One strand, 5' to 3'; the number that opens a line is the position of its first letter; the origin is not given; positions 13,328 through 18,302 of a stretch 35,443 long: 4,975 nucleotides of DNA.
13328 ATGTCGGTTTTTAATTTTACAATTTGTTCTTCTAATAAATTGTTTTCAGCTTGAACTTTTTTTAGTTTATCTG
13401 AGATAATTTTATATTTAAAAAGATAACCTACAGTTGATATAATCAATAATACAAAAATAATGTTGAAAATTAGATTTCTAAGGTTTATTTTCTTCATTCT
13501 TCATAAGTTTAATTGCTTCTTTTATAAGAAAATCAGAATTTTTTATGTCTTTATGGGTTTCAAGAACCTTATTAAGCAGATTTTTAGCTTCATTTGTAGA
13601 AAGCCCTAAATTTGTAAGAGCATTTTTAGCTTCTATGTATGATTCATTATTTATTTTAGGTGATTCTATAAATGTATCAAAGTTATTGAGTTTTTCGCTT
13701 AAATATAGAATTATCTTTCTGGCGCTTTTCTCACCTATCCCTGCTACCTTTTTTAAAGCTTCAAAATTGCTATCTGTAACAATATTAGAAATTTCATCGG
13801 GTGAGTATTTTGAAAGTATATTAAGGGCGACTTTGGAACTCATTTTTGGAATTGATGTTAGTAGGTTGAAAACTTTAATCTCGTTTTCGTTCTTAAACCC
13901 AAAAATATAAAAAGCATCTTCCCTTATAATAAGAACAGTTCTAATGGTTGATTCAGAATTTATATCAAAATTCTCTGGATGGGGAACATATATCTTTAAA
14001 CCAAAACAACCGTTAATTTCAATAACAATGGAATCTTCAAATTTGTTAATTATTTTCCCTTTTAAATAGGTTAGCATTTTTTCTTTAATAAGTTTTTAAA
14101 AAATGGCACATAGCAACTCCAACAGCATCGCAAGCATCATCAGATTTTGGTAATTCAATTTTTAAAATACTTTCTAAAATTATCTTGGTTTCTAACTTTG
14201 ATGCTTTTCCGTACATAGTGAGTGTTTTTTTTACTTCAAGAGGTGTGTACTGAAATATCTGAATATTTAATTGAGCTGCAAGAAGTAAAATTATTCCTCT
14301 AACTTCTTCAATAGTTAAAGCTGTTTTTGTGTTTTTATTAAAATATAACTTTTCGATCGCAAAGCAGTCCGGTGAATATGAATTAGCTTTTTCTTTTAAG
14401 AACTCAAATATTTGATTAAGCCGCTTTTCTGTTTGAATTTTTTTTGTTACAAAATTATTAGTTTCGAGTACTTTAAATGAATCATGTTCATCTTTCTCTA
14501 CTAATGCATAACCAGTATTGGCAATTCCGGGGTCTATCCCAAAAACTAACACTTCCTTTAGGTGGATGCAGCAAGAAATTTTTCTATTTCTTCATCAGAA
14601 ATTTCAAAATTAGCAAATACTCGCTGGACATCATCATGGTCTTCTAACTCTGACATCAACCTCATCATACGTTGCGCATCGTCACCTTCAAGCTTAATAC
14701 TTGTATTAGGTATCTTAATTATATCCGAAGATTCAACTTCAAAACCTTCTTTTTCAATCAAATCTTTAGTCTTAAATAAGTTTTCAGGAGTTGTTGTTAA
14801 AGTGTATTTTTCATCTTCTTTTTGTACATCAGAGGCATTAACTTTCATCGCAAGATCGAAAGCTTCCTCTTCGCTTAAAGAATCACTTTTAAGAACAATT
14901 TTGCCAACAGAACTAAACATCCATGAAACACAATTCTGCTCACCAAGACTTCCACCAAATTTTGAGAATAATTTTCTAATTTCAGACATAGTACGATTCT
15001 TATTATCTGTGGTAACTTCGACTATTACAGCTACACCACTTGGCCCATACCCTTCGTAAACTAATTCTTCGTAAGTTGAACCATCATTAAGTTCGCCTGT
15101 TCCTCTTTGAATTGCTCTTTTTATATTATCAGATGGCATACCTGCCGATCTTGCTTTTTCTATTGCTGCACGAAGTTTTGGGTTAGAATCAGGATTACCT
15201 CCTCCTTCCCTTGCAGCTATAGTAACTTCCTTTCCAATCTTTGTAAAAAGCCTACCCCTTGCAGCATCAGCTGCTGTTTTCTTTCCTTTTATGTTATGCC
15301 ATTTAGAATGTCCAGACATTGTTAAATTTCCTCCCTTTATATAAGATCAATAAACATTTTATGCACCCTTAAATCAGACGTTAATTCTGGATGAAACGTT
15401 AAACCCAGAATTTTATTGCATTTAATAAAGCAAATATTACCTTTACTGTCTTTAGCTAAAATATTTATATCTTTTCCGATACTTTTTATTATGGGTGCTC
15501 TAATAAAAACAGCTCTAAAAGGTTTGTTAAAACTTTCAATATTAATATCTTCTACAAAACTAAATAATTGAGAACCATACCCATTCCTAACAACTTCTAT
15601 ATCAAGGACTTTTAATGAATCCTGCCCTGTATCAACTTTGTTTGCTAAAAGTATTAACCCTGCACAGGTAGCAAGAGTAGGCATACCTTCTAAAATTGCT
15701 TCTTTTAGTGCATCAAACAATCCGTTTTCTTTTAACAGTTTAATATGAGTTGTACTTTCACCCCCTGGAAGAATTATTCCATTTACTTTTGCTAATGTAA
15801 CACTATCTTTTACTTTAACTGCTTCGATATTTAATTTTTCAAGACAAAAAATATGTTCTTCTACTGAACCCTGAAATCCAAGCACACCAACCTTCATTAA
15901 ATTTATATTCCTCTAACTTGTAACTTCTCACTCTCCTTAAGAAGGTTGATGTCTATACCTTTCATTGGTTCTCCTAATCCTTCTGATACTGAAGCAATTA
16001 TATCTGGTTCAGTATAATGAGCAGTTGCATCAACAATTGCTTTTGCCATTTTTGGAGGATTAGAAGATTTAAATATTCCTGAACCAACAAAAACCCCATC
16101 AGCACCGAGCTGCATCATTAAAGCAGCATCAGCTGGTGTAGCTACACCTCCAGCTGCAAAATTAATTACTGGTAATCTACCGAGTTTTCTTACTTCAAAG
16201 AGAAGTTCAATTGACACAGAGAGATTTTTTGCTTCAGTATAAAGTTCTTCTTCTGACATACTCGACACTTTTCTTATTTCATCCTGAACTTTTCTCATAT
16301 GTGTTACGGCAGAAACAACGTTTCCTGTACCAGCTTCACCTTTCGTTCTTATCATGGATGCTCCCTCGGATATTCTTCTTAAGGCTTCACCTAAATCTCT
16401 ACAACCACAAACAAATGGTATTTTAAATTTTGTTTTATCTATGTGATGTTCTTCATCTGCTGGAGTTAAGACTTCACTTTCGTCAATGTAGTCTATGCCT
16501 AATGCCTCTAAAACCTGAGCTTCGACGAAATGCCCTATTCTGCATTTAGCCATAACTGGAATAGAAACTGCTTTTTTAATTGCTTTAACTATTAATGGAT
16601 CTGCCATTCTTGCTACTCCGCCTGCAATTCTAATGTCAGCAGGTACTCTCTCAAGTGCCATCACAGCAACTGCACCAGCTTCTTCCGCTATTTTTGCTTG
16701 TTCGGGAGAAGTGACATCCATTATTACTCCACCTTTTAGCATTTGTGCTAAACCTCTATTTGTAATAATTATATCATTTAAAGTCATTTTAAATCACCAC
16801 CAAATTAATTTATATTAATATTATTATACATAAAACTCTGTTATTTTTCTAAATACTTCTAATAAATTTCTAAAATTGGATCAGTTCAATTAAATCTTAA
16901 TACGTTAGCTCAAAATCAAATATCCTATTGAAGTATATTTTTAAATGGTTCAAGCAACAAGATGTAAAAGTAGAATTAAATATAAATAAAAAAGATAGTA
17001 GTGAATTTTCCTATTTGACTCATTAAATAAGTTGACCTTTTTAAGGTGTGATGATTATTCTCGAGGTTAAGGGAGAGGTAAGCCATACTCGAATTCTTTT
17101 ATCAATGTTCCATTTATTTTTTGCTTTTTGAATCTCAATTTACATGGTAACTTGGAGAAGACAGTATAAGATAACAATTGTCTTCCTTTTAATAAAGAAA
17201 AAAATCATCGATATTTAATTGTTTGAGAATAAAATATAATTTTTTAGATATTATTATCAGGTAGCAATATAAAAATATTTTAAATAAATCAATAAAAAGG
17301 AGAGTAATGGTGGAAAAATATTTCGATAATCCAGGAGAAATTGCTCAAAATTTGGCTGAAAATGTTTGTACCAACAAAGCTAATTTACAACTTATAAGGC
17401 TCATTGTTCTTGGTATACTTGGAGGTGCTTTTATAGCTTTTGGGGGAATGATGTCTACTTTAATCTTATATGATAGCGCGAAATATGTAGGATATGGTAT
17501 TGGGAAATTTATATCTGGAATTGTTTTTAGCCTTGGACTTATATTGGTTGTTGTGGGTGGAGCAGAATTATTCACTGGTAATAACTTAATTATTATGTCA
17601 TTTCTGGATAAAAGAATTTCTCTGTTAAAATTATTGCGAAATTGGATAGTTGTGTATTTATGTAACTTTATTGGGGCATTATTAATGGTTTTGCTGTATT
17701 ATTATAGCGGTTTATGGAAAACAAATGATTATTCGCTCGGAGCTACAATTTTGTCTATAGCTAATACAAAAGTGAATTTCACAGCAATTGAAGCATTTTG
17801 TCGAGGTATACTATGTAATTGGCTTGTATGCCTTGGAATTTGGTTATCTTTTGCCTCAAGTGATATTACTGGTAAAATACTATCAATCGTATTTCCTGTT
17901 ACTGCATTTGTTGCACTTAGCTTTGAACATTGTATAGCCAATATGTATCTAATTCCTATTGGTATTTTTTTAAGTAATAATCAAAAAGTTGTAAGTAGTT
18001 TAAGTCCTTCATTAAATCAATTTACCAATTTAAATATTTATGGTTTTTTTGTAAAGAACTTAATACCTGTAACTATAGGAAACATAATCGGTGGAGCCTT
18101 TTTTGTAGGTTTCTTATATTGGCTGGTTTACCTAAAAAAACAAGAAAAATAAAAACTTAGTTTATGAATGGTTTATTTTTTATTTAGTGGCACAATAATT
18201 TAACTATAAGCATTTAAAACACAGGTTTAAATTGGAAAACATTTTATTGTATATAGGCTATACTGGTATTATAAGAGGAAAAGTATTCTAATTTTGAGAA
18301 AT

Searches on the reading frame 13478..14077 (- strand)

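Call 55: search_protein_families(library=pfam, proteins=[window:13478-14077:-], max_evalue=0.00001)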
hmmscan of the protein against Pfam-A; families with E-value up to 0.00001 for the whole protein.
window:13478-14077:- (199 aa): 3 families
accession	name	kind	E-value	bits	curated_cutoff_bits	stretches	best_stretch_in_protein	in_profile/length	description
PF14520.12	HHH_5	-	2.2e-10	41.3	27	1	70-126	1-55/57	Helix-hairpin-helix domain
PF01330.27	RuvA_N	-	7.4e-10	39.2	23.6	1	1-60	1-61/61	RuvA N terminal domain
PF07499.19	RuvA_C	-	9.3e-07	29.7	24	1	149-192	5-46/47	RuvA, C-terminal domain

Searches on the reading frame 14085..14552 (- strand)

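Call 55: search_protein_families(library=pfam, proteins=[window:14085-14552:-], max_evalue=0.00001)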
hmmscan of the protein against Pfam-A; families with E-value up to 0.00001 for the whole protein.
window:14085-14552:- (155 aa): 1 family
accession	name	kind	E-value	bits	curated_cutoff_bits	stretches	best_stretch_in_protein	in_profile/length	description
PF02075.23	RuvC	-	9.7e-35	120.1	22.2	1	3-150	1-148/148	Crossover junction endodeoxyribonuclease RuvC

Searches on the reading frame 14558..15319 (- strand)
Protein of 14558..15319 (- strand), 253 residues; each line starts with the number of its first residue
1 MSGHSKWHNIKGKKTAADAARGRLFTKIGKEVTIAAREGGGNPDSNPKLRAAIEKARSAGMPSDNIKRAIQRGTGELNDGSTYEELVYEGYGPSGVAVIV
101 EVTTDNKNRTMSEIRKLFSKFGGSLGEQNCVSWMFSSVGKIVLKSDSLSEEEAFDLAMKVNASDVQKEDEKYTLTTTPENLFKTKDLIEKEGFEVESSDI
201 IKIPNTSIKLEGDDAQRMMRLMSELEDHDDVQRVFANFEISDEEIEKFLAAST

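Call 55: search_protein_families(library=pfam, proteins=[window:14558-15319:-], max_evalue=0.00001)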
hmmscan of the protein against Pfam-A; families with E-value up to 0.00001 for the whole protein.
window:14558-15319:- (253 aa): 2 families
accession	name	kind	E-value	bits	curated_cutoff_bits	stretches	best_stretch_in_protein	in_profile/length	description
PF01709.26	Transcrip_reg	-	9e-55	185.2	27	1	83-238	1-160/160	TACO1/YebC second and third domain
PF20772.2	TACO1_YebC_N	-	5.5e-32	110.5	36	1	5-76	1-73/73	TACO1/YebC protein N-terminal domain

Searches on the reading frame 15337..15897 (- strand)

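Call 55: search_protein_families(library=pfam, proteins=[window:15337-15897:-], max_evalue=0.00001)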
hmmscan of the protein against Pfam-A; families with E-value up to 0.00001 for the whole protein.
window:15337-15897:- (186 aa): 2 families
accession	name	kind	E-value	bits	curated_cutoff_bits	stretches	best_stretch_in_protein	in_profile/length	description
PF01174.25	SNO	-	1e-50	172.7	27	1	5-184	1-184/188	SNO glutamine amidotransferase family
PF07685.20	GATase_3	-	1.9e-10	41.1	27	1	24-100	27-113/196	CobB/CobQ-like glutamine amidotransferase domain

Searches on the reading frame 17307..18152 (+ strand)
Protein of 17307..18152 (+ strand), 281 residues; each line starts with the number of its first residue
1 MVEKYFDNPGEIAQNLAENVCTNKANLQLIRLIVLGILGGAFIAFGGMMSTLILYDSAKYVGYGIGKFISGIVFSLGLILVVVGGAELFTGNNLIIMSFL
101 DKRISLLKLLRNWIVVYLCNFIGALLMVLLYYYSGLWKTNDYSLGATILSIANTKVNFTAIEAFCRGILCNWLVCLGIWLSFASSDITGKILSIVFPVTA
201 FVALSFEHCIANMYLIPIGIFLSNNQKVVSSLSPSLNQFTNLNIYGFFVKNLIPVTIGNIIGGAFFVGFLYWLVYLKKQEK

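Call 55: search_protein_families(library=pfam, proteins=[window:17307-18152:+], max_evalue=0.00001)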
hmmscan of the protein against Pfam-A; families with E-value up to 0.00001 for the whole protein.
window:17307-18152:+ (281 aa): 1 family
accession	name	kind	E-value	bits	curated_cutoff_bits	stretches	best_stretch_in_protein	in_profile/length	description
PF01226.23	Form_Nir_trans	-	1.3e-81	274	34.6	1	18-273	7-240/240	Formate/nitrite transporter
